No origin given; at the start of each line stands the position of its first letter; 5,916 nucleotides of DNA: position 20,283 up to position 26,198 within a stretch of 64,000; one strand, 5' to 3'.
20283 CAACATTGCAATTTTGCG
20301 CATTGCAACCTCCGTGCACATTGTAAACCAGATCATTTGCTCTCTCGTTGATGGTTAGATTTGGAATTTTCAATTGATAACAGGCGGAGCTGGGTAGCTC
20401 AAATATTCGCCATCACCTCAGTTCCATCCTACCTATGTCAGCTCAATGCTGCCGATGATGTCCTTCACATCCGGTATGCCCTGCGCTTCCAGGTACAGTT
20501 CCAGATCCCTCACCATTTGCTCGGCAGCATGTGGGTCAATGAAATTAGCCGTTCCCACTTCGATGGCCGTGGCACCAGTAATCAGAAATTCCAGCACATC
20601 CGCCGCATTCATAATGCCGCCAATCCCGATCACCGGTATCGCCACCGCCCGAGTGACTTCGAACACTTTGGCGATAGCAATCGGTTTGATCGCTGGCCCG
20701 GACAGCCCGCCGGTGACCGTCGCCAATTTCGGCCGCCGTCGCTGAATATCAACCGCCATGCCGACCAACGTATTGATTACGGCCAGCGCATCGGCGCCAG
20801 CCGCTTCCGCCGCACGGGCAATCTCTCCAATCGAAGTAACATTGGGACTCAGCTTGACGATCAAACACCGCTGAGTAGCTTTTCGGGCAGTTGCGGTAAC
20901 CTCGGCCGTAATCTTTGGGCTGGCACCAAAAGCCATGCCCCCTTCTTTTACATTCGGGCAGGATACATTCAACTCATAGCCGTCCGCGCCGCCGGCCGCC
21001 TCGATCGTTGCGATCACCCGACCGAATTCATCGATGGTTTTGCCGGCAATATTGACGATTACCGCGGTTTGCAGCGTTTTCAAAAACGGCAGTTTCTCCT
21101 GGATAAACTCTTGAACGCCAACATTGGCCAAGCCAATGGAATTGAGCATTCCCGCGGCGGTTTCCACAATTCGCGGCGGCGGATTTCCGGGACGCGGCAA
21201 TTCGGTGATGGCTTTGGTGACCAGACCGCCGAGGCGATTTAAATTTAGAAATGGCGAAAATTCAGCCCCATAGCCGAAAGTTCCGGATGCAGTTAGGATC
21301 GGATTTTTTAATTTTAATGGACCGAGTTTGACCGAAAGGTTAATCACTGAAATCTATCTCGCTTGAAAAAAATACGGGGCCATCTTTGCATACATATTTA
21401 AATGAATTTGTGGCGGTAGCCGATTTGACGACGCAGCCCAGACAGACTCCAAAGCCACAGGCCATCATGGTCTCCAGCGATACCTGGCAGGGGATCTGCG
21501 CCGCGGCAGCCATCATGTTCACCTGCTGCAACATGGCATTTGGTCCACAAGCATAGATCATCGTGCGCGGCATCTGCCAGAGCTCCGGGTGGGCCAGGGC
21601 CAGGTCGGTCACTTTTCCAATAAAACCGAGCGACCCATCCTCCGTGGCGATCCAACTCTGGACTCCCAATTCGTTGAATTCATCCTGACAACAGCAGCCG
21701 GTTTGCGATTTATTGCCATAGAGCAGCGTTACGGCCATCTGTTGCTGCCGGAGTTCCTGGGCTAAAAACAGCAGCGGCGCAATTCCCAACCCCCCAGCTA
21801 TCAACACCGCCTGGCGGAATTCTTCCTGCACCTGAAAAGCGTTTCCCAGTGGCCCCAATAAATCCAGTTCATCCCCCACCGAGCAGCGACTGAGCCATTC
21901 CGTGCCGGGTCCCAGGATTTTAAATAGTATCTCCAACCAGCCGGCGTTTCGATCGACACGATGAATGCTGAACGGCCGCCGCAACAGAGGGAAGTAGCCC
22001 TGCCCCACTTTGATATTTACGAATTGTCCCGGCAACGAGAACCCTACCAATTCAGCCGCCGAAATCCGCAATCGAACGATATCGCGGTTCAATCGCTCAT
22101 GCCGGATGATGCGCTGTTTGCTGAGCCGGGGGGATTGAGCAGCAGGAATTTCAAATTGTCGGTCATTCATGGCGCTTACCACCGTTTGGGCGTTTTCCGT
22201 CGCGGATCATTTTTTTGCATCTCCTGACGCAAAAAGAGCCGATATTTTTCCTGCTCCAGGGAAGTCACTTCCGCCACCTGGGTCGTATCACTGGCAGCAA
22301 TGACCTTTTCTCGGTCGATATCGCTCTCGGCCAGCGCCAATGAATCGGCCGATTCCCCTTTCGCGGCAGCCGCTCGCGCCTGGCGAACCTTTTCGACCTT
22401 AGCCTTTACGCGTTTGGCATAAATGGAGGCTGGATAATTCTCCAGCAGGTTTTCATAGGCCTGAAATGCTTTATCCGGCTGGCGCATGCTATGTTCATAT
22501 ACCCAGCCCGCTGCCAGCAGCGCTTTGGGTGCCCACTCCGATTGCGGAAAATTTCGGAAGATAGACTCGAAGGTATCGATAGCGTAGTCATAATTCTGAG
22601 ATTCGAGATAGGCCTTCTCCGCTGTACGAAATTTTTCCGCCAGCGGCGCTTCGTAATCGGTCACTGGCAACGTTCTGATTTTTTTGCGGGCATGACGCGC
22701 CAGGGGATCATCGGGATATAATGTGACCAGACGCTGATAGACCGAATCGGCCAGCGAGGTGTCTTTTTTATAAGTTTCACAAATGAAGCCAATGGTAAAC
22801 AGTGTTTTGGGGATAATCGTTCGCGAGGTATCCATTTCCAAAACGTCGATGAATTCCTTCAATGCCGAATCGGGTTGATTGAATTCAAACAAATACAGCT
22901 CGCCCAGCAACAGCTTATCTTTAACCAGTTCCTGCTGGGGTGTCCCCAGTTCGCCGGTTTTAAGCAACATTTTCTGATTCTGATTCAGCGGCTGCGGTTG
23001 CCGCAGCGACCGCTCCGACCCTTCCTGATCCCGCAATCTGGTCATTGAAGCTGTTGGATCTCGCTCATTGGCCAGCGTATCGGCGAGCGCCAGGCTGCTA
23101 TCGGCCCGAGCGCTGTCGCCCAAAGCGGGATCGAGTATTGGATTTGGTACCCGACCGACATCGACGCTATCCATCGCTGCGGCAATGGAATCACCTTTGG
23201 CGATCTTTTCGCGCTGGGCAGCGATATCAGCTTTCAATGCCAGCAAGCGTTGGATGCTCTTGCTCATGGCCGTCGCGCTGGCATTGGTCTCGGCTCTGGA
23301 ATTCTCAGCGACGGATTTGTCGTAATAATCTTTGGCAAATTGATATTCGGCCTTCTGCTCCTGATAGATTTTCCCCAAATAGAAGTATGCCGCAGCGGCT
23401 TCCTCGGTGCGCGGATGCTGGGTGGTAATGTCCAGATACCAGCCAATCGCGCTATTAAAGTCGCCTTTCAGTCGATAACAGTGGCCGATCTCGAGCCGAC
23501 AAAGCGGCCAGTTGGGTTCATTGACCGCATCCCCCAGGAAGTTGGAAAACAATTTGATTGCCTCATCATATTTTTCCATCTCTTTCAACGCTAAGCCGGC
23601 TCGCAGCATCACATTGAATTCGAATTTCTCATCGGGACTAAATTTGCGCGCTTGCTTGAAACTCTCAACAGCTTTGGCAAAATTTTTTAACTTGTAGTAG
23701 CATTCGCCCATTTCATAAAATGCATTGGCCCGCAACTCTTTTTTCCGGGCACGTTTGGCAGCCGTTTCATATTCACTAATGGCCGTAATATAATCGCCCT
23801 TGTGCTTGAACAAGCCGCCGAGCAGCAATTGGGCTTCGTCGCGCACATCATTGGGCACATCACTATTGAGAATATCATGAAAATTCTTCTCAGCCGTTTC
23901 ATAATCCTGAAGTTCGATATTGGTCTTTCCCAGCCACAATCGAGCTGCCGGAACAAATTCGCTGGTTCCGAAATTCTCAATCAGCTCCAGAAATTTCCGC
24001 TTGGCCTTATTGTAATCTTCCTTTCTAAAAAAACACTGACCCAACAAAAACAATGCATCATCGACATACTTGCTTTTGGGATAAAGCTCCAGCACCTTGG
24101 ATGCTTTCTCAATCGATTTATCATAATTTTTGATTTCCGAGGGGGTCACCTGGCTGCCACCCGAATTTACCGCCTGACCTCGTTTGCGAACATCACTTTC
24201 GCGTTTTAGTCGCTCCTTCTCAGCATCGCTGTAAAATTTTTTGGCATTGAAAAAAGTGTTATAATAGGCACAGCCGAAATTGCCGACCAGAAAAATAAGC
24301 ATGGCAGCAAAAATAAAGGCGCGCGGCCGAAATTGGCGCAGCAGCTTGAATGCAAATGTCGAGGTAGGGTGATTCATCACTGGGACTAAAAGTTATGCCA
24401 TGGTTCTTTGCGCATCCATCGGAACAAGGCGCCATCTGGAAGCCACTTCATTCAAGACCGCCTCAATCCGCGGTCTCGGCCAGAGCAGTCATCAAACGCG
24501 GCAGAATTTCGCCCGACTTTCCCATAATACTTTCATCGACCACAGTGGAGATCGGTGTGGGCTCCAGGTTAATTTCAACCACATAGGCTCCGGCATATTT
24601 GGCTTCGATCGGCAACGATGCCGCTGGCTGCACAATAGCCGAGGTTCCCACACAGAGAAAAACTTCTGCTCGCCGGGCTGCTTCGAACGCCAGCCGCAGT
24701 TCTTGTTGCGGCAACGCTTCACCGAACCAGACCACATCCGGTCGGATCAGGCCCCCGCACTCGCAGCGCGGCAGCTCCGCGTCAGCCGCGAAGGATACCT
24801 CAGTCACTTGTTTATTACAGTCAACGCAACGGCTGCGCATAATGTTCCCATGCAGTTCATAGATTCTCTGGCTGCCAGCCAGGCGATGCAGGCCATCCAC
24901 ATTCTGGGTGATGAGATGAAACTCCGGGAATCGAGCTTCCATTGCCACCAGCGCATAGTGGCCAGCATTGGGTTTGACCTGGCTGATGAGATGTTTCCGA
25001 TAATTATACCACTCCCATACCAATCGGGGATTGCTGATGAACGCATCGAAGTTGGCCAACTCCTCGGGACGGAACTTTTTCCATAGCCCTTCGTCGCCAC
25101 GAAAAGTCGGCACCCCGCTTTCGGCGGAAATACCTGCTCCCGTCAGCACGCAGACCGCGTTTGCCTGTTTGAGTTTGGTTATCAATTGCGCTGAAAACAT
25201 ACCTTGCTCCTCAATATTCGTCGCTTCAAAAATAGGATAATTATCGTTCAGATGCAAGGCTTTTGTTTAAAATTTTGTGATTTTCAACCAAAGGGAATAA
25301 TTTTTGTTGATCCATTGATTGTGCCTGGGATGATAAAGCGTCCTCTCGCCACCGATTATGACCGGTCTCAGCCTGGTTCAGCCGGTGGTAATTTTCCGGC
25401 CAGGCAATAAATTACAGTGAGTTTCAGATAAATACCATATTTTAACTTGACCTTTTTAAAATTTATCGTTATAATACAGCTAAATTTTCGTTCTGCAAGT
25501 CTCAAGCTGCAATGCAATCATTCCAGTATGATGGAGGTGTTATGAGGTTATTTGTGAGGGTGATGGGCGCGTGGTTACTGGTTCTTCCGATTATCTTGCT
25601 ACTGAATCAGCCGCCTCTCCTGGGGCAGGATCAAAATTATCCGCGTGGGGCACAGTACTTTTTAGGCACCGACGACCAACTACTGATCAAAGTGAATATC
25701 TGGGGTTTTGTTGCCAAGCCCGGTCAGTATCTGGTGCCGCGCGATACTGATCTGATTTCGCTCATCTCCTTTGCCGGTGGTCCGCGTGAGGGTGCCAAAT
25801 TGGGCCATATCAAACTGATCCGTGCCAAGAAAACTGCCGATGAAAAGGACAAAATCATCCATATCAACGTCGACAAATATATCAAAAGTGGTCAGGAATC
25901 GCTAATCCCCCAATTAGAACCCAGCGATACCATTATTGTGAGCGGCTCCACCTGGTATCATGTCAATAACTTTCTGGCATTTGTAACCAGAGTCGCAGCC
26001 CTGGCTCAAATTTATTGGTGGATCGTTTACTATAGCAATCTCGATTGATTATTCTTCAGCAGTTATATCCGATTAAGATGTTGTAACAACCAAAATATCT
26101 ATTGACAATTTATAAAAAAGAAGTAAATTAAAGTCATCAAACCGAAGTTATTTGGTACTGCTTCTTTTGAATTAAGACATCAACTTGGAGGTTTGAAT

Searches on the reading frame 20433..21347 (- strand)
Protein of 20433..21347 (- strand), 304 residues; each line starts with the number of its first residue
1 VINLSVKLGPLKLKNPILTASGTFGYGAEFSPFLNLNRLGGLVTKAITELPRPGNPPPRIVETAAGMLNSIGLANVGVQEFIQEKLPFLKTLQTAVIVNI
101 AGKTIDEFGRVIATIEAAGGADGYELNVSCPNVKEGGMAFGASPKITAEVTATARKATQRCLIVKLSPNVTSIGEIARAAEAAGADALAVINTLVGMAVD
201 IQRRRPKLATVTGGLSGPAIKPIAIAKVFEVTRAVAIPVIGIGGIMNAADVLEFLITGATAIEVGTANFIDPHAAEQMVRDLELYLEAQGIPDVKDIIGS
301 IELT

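Call 74: search_protein_families(library=pfam, proteins=[window:20433-21347:-], max_evalue=0.0001)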
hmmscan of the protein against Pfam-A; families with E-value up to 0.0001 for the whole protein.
window:20433-21347:- (304 aa): 3 families
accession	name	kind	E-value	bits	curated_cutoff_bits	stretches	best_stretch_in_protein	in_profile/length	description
PF01180.27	DHO_dh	-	1.5e-76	257.9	27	1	4-283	2-288/291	Dihydroorotate dehydrogenase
PF01207.24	Dus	-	1.9e-06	27.7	20.4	1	94-276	54-225/311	Dihydrouridine synthase (Dus)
PF03060.21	NMO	-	1.3e-05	25.2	28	0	162-269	135-226/331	Nitronate monooxygenase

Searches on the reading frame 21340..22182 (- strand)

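Call 74: search_protein_families(library=pfam, proteins=[window:21340-22182:-], max_evalue=0.0001)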
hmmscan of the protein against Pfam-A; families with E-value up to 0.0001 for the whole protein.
window:21340-22182:- (280 aa): 3 families
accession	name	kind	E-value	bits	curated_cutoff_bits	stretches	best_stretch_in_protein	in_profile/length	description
PF10418.14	DHODB_Fe-S_bind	-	2.2e-15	56.5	23.9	1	237-276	1-40/41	Iron-sulfur cluster binding domain of dihydroorotate dehydrogenase B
PF00175.26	NAD_binding_1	-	9.1e-10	39.6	22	1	127-221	1-107/109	Oxidoreductase NAD-binding domain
PF00970.30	FAD_binding_6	-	5.6e-05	23.9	21.1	1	25-115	4-97/99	Oxidoreductase FAD-binding domain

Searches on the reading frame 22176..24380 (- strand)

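Call 74: search_protein_families(library=pfam, proteins=[window:22176-24380:-], max_evalue=0.0001)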
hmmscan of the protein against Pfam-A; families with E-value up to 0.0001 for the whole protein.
window:22176-24380:- (734 aa): 15 families
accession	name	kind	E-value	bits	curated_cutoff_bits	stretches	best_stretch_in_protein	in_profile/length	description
PF13174.12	TPR_6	-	2.8e-34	115.8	26.3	0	620-652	2-33/33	Tetratricopeptide repeat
PF13424.12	TPR_12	-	3.8e-26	91.5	30.1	1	183-246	5-73/77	Tetratricopeptide repeat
PF07719.23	TPR_2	-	2.1e-24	84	27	1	218-250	1-33/34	Tetratricopeptide repeat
PF13428.12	TPR_14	-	8.3e-18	63.5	23.5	0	618-661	1-43/44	Tetratricopeptide repeat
PF13432.12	TPR_16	-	8.9e-18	64.8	32.7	0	195-250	11-63/65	Tetratricopeptide repeat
PF00515.34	TPR_1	-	1.2e-17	63.3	27.8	1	218-250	1-33/34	Tetratricopeptide repeat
PF13181.12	TPR_8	-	8.8e-15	54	25.7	0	218-249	1-32/34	Tetratricopeptide repeat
PF14559.12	TPR_19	-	1.2e-14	54.8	25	0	195-250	5-57/68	Tetratricopeptide repeat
PF12895.13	ANAPC3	-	2.5e-12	47.3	27.2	1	86-167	5-79/82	Anaphase-promoting complex, cyclosome, subunit 3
PF13525.12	YfiO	-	5e-11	43.2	25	0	547-623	112-183/203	Outer membrane lipoprotein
PF13176.12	TPR_7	-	1.9e-08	34.2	27.9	0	297-320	4-29/36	Tetratricopeptide repeat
PF09976.15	TPR_21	-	2.4e-07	31.1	25.5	1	23-215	11-180/193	Tetratricopeptide repeat-like domain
PF13512.12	TPR_18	-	5.2e-06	27.1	21.9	0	577-622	7-51/145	Tetratricopeptide repeat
PF25064.1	ARM_TT21_5th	-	1.2e-05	26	27.8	0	155-246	12-100/117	TT21 fifth ARM repeats domain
PF25062.1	ARM_TT21_N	-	3.2e-05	24.2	40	0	200-324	81-200/222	Tetratricopeptide repeat protein 21 N-terminal ARM repeat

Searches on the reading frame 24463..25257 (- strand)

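Call 74: search_protein_families(library=pfam, proteins=[window:24463-25257:-], max_evalue=0.0001)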
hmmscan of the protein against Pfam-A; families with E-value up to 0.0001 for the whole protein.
window:24463-25257:- (264 aa): 1 family
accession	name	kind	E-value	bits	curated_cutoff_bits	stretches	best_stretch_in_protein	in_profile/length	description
PF02146.23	SIR2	-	5.6e-54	183.3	24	1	40-211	1-180/180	Sir2 family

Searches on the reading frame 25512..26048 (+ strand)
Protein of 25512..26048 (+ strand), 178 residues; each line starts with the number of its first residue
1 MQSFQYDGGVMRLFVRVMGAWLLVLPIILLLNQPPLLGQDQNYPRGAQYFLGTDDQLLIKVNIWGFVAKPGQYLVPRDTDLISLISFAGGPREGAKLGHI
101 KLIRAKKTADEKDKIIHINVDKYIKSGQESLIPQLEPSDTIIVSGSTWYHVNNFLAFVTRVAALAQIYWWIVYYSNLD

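Call 3: search_protein_families(library=pfam, proteins=[window:25512-26048:+], max_evalue=0.01)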
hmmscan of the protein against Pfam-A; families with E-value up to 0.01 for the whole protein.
window:25512-26048:+ (178 aa): 2 families
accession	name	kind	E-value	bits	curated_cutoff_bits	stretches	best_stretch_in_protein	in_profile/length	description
PF10531.15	SLBB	-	4e-08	33.4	27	1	61-110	2-48/55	SLBB domain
PF22461.2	SLBB_2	-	9.5e-05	22.9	27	1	60-143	2-79/79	SLBB domain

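Call 4: search_protein_families(library=ncbifam, proteins=[window:25512-26048:+], max_evalue=0.01)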
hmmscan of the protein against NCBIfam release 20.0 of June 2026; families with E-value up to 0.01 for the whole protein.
window:25512-26048:+ (178 aa): 2 families
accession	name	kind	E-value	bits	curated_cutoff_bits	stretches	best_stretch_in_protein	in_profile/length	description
TIGR03027.2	pepcterm_export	equivalog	0.00023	20.9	180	1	60-146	83-167/169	XrtA/PEP-CTERM system exopolysaccharide export protein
NF041843.1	EpsY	equivalog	0.0041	16.3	320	1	57-143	126-210/211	exopolysaccharide export protein EpsY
